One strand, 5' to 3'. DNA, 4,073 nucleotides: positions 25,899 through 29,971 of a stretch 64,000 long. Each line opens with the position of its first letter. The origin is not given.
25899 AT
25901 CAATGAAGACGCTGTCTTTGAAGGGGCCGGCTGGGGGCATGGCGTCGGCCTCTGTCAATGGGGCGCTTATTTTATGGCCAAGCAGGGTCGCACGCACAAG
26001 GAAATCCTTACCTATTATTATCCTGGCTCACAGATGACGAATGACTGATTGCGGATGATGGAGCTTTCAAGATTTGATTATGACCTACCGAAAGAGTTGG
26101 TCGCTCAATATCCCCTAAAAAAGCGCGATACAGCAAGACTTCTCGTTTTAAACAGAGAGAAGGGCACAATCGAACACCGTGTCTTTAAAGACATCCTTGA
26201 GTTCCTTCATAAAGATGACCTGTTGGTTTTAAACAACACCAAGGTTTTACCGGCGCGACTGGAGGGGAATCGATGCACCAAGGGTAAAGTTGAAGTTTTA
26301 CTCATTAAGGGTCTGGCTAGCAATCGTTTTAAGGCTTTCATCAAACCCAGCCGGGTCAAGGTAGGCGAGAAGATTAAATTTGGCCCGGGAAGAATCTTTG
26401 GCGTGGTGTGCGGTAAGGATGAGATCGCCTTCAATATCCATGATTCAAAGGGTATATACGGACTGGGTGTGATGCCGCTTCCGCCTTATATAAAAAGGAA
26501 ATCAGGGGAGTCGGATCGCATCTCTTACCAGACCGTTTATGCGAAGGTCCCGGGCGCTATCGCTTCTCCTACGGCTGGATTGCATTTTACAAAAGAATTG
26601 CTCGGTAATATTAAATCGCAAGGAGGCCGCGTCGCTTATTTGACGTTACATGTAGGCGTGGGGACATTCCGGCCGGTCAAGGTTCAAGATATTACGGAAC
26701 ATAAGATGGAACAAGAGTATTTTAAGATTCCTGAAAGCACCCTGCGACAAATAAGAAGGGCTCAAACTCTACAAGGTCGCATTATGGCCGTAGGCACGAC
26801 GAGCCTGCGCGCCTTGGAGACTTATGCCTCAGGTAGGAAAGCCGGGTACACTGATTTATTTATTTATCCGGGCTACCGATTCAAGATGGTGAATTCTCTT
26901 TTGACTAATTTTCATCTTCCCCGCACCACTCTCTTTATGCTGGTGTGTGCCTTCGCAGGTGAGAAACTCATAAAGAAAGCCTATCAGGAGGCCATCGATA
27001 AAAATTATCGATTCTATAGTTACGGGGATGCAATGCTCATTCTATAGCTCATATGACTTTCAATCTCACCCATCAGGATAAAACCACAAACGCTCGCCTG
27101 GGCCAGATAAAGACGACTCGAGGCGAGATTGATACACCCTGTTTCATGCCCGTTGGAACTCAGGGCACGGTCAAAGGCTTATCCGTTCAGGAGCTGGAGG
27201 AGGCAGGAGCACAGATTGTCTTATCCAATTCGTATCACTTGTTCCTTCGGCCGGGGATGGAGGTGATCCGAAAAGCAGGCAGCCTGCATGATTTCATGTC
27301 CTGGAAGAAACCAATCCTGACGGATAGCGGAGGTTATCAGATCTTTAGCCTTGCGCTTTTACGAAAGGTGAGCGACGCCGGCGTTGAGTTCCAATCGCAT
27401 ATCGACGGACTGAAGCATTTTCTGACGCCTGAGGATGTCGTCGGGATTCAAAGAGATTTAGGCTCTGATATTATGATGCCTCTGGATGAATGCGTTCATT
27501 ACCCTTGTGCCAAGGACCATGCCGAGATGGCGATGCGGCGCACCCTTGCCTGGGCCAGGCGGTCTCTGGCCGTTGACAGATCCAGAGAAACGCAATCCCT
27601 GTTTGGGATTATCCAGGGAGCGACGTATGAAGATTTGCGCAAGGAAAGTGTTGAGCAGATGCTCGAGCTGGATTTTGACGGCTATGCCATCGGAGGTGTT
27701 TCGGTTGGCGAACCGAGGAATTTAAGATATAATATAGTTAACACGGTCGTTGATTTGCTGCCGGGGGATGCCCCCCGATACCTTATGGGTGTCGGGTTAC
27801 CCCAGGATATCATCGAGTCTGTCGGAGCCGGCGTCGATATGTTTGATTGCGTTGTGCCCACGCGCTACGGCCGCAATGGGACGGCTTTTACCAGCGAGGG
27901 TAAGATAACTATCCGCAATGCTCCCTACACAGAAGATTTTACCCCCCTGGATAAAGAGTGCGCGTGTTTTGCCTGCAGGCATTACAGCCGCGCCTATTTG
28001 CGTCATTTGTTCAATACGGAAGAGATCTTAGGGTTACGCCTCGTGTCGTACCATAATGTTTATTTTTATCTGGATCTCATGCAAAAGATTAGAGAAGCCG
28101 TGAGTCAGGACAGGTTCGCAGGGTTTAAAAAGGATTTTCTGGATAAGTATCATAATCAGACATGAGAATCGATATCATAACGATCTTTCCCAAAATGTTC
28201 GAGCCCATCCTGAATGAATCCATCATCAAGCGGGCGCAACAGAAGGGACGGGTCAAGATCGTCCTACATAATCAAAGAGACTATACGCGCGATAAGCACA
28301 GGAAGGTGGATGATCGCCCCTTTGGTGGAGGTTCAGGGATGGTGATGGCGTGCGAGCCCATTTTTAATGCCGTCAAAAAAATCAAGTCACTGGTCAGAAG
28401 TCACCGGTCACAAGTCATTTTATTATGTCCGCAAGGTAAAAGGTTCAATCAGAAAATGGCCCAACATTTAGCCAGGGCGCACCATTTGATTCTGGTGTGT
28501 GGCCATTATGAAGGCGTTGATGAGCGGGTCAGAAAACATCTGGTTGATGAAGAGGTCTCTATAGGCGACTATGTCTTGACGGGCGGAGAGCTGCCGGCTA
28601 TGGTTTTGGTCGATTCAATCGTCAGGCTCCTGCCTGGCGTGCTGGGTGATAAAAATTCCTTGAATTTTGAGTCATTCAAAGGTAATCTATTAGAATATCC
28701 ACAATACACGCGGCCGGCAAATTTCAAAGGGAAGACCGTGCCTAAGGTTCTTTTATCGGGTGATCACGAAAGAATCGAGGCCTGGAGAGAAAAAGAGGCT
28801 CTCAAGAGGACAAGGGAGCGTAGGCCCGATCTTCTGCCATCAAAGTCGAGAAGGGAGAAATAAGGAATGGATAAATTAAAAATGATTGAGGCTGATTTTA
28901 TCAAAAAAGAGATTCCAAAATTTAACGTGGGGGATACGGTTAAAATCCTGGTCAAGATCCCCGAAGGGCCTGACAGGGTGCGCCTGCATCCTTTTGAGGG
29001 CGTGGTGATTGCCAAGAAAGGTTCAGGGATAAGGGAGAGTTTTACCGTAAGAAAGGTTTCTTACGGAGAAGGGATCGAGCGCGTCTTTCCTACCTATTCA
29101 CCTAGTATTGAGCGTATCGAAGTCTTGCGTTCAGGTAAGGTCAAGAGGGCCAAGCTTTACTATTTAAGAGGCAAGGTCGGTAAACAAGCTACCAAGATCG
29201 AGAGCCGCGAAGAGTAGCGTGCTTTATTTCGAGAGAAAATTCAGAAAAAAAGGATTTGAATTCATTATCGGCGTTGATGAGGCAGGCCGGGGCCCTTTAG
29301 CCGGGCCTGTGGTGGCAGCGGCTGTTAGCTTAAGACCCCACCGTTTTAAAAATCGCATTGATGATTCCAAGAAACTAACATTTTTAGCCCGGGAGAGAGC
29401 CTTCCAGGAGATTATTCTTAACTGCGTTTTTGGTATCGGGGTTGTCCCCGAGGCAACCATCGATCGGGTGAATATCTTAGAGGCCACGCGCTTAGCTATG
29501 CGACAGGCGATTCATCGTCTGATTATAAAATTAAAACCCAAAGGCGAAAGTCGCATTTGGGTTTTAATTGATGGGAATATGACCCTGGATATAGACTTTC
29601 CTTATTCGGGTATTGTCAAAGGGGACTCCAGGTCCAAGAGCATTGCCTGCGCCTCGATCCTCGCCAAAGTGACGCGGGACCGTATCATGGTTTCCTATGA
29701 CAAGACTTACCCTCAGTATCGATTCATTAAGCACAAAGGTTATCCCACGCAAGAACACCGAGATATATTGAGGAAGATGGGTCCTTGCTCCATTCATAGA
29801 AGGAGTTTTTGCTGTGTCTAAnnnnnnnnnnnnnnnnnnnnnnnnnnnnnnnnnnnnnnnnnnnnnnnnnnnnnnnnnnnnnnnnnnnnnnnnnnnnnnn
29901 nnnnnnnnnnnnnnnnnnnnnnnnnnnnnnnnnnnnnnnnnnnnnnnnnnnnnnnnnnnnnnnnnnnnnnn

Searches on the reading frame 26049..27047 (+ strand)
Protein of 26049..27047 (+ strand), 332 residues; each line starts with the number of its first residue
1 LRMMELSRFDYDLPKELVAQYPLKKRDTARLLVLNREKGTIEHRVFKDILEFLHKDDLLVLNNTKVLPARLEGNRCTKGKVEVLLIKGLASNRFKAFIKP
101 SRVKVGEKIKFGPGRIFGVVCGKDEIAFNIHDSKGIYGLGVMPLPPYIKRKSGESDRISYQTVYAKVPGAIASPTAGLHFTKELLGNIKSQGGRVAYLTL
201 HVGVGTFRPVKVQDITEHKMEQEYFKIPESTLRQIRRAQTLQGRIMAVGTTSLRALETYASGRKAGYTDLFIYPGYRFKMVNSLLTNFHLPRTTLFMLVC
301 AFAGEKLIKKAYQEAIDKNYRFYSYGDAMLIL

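Call 9: search_protein_families(library=pfam, proteins=[window:26049-27047:+], max_evalue=0.00001)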
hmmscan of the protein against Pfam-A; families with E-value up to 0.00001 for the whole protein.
window:26049-27047:+ (332 aa): 1 family
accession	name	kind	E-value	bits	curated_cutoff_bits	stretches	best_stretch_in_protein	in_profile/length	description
PF02547.20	Queuosine_synth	-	1.6e-124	415.7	25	1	6-331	1-322/322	Queuosine biosynthesis protein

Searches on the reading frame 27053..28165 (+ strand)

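Call 9: search_protein_families(library=pfam, proteins=[window:27053-28165:+], max_evalue=0.00001)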
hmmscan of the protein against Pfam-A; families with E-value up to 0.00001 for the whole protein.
window:27053-28165:+ (370 aa): 1 family
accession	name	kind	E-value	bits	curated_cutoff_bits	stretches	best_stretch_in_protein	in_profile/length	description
PF01702.25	TGT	-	9.1e-161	535.3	26.3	1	13-367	2-356/357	Queuine tRNA-ribosyltransferase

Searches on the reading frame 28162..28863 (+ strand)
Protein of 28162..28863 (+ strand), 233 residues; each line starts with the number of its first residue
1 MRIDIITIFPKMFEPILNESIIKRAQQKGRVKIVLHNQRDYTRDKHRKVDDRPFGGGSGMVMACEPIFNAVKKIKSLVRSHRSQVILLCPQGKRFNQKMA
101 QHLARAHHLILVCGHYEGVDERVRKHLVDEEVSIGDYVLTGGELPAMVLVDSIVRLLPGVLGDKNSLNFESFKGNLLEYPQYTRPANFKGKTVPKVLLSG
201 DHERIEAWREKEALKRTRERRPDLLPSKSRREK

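Call 9: search_protein_families(library=pfam, proteins=[window:28162-28863:+], max_evalue=0.00001)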
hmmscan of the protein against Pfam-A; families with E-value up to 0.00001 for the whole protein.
window:28162-28863:+ (233 aa): 1 family
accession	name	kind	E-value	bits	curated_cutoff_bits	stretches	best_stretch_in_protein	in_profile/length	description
PF01746.26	tRNA_m1G_MT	-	2.3e-68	230.2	27.3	1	23-222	2-195/195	tRNA (Guanine-1)-methyltransferase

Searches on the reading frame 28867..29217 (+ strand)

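Call 9: search_protein_families(library=pfam, proteins=[window:28867-29217:+], max_evalue=0.00001)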
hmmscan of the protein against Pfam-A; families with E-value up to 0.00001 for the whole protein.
window:28867-29217:+ (116 aa): 1 family
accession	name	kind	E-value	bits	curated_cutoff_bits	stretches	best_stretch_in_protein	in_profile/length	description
PF01245.26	Ribosomal_L19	-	1.4e-42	144.6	22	1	4-110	3-107/111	Ribosomal protein L19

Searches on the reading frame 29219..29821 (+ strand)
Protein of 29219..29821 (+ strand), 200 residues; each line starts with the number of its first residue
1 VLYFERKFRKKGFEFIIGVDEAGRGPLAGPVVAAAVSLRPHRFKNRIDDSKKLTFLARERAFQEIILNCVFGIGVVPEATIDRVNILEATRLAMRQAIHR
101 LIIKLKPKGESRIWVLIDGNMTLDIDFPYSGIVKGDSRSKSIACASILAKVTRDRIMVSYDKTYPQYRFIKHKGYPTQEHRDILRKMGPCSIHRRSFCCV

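Call 9: search_protein_families(library=pfam, proteins=[window:29219-29821:+], max_evalue=0.00001)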
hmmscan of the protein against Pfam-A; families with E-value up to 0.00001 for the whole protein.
window:29219-29821:+ (200 aa): 1 family
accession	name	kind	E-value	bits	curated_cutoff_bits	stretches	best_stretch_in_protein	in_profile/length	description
PF01351.25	RNase_HII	-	6.8e-36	124.5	25.8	1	17-199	1-198/199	Ribonuclease HII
